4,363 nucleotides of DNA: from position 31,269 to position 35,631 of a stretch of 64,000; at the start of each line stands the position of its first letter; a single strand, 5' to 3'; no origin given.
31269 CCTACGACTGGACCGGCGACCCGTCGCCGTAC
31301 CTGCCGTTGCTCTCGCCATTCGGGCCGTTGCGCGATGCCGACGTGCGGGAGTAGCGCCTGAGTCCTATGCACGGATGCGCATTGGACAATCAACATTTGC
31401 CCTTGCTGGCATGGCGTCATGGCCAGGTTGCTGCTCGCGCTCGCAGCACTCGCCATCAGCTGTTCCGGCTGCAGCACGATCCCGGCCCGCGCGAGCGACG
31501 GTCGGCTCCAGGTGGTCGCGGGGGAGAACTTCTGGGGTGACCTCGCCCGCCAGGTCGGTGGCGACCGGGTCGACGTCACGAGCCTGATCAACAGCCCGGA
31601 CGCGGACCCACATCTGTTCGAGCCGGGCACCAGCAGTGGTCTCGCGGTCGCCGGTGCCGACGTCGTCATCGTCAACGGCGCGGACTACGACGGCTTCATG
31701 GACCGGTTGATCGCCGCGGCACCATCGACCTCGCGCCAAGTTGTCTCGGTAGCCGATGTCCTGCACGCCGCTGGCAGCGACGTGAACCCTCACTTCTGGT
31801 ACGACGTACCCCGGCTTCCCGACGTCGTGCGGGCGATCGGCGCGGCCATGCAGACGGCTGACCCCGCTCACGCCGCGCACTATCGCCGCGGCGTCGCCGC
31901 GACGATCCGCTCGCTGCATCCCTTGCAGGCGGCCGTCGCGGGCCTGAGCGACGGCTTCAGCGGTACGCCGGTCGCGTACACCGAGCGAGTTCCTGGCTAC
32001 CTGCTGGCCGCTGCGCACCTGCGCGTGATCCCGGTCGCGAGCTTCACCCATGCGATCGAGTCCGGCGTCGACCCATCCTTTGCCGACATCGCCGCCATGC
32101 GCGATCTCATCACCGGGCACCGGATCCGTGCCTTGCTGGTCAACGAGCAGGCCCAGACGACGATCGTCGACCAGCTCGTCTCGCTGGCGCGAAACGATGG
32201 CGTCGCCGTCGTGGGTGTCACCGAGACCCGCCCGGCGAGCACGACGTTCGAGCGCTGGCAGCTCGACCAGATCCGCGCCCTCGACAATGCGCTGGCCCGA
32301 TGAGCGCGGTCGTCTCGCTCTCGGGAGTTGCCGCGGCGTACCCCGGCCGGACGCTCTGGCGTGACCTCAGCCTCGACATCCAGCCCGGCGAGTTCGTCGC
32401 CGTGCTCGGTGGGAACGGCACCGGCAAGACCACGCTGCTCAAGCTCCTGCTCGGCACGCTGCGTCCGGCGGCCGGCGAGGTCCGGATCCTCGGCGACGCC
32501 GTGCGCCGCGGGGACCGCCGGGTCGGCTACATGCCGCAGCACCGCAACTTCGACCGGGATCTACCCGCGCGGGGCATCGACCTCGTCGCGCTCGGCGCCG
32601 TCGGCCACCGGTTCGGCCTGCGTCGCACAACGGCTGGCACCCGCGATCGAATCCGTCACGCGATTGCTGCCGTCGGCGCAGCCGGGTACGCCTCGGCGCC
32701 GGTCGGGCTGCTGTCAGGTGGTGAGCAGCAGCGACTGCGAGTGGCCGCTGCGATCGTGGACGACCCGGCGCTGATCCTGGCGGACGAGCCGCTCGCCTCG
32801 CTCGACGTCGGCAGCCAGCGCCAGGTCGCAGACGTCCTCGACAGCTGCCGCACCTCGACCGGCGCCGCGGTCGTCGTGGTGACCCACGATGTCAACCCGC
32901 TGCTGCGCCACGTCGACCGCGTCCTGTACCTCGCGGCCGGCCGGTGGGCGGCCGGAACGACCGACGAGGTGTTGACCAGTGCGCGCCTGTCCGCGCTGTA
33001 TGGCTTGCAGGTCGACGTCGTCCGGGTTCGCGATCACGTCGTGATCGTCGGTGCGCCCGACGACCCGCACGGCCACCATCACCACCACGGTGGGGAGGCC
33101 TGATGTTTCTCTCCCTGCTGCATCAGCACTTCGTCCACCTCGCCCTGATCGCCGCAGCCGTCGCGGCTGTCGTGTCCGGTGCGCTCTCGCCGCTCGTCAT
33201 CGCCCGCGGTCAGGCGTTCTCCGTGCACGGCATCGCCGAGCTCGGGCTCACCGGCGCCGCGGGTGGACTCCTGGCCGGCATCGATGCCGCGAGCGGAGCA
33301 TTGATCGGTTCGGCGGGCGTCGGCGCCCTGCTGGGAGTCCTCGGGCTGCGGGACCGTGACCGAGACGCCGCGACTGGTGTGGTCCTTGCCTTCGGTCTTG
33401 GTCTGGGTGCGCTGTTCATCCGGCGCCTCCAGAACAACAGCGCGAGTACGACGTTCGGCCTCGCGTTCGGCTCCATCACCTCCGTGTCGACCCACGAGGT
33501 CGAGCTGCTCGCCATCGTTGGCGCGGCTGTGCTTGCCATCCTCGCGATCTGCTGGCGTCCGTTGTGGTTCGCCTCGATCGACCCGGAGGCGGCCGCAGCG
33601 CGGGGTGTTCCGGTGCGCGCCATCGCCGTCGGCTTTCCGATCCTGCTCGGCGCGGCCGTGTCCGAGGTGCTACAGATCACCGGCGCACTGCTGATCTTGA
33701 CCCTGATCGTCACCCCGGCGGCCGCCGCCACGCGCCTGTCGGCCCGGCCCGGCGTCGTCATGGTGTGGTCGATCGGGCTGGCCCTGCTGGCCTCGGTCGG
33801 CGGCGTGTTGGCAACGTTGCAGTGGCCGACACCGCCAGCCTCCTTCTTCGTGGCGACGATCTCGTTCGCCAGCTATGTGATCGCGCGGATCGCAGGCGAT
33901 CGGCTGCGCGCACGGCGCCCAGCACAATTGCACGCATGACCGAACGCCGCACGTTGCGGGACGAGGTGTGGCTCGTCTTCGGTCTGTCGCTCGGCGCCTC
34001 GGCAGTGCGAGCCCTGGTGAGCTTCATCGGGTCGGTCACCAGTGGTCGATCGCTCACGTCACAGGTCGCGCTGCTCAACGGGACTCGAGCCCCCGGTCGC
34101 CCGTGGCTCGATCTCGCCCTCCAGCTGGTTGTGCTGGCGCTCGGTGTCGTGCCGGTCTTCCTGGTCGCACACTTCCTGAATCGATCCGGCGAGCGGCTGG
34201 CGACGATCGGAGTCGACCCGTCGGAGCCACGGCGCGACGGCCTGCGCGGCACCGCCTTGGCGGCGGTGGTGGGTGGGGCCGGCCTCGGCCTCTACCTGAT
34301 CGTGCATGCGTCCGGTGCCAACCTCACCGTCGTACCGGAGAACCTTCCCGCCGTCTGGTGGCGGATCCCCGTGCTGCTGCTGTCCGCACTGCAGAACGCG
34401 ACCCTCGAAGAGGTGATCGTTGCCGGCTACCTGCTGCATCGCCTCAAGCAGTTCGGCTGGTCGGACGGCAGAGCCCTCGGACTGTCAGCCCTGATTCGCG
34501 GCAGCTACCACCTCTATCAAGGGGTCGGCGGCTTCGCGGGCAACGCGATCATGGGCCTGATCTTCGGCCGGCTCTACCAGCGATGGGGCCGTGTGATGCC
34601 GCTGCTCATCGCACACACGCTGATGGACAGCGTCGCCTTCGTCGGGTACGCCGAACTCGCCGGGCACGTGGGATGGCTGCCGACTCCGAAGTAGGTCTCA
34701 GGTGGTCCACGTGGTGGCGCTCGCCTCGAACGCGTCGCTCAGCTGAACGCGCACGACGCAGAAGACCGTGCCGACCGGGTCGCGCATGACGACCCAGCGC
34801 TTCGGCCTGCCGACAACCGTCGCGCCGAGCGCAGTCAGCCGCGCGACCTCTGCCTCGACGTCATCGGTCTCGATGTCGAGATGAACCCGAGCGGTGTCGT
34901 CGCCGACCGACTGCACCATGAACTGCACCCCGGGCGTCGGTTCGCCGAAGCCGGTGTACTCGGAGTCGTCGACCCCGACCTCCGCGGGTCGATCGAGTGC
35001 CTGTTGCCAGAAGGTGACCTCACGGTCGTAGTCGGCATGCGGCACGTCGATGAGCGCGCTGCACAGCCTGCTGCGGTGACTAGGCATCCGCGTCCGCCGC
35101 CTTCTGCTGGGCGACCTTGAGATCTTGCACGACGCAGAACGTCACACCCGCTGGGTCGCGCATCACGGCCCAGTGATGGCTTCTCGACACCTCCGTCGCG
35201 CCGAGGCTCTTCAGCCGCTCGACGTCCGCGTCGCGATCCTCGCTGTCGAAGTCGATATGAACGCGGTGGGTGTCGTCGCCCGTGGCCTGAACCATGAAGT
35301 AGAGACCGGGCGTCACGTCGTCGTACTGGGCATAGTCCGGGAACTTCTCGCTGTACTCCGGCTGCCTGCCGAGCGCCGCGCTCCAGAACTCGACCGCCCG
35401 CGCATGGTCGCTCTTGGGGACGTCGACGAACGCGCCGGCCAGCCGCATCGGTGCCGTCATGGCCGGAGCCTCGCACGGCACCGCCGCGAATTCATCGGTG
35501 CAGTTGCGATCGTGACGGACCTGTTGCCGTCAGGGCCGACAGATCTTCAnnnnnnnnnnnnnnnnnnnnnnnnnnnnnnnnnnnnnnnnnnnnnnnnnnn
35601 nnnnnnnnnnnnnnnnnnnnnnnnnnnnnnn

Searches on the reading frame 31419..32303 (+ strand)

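Call 19: search_protein_families(library=pfam, proteins=[window:31419-32303:+], max_evalue=0.001)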
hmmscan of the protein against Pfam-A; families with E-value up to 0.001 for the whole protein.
window:31419-32303:+ (294 aa): 1 family
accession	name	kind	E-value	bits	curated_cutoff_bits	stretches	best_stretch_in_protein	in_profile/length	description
PF01297.22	ZnuA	-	2.5e-45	155.4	29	1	32-291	1-263/263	Zinc-uptake complex component A periplasmic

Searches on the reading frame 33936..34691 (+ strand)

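Call 19: search_protein_families(library=pfam, proteins=[window:33936-34691:+], max_evalue=0.001)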
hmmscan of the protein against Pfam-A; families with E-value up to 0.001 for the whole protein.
seq(252 aa): 1 family
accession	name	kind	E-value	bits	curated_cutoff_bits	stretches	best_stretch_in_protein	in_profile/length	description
PF02517.21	Rce1-like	-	3.8e-17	62.8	22.4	1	141-232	2-92/93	Type II CAAX prenyl endopeptidase Rce1-like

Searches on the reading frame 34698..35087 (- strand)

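Call 19: search_protein_families(library=pfam, proteins=[window:34698-35087:-], max_evalue=0.001)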
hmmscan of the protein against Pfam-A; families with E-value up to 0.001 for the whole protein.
window:34698-35087:- (129 aa): 1 family
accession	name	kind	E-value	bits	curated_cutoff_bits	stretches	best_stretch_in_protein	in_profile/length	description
PF18029.7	Glyoxalase_6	-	5.7e-22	78.8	23.6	1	14-112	5-106/106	Glyoxalase-like domain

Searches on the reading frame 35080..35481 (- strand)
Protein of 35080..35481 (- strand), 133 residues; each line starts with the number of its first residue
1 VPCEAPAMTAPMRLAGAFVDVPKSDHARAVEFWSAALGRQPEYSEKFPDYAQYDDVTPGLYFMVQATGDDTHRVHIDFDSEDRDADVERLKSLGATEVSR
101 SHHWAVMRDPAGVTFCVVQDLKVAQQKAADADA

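Call 19: search_protein_families(library=pfam, proteins=[window:35080-35481:-], max_evalue=0.001)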
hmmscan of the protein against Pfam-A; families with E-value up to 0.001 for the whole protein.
window:35080-35481:- (133 aa): 2 families
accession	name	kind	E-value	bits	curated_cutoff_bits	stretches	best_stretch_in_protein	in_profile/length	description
PF18029.7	Glyoxalase_6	-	3.7e-21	76.2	23.6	1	23-118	6-106/106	Glyoxalase-like domain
PF00903.31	Glyoxalase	-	0.00041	21.2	20.6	0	21-116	7-120/121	Glyoxalase/Bleomycin resistance protein/Dioxygenase superfamily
